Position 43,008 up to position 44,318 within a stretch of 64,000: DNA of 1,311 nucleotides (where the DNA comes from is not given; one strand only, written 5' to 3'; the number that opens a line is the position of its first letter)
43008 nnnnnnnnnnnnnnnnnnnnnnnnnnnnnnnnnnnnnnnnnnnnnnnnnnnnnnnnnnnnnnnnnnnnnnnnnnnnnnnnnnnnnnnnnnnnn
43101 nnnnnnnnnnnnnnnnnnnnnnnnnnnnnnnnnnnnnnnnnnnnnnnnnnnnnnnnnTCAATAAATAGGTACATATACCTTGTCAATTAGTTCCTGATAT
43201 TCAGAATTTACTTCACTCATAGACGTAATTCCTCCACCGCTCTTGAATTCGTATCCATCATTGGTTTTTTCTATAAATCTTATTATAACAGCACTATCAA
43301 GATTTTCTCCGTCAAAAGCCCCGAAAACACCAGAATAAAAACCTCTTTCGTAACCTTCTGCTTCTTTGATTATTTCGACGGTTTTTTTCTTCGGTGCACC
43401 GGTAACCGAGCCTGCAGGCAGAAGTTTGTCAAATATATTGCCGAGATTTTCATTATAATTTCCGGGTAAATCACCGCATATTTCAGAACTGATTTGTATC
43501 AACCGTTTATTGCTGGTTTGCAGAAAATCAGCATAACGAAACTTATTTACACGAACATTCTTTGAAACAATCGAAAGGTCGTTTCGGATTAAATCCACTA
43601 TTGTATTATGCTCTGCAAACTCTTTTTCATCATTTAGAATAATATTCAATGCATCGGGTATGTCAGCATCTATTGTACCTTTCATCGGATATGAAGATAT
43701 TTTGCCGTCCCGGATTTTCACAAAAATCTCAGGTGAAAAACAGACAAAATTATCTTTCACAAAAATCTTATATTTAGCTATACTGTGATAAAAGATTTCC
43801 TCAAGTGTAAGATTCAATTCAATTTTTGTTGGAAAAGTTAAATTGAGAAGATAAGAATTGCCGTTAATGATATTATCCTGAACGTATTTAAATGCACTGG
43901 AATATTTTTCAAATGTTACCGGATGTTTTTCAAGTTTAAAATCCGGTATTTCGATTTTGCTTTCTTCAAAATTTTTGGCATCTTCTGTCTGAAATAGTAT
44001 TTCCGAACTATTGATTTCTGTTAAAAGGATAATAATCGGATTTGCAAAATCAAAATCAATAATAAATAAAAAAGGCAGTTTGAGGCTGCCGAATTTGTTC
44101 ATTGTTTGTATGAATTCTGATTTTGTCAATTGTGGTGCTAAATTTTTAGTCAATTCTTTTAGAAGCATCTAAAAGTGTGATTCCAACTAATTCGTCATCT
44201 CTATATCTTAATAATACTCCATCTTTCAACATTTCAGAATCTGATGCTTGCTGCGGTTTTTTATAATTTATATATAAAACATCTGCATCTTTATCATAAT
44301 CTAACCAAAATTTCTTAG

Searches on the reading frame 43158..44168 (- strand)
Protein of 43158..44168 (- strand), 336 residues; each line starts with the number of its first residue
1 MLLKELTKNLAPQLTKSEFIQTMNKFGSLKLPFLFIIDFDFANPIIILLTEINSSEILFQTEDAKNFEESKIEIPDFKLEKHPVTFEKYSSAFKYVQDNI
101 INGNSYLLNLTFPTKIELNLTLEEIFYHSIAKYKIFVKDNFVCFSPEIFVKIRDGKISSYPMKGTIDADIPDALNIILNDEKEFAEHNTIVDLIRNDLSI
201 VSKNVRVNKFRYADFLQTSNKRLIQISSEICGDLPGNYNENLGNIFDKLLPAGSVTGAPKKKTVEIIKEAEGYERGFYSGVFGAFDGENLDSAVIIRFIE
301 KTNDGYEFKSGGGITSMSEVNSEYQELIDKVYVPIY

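Call 36: search_protein_families(library=pfam, proteins=[window:43158-44168:-], max_evalue=0.00001)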
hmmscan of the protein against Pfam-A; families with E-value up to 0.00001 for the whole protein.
window:43158-44168:- (336 aa): 1 family
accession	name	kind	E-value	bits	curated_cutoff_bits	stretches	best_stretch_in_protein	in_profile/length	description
PF00425.24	Chorismate_bind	-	6.6e-54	183.6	27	1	86-330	2-257/257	chorismate binding enzyme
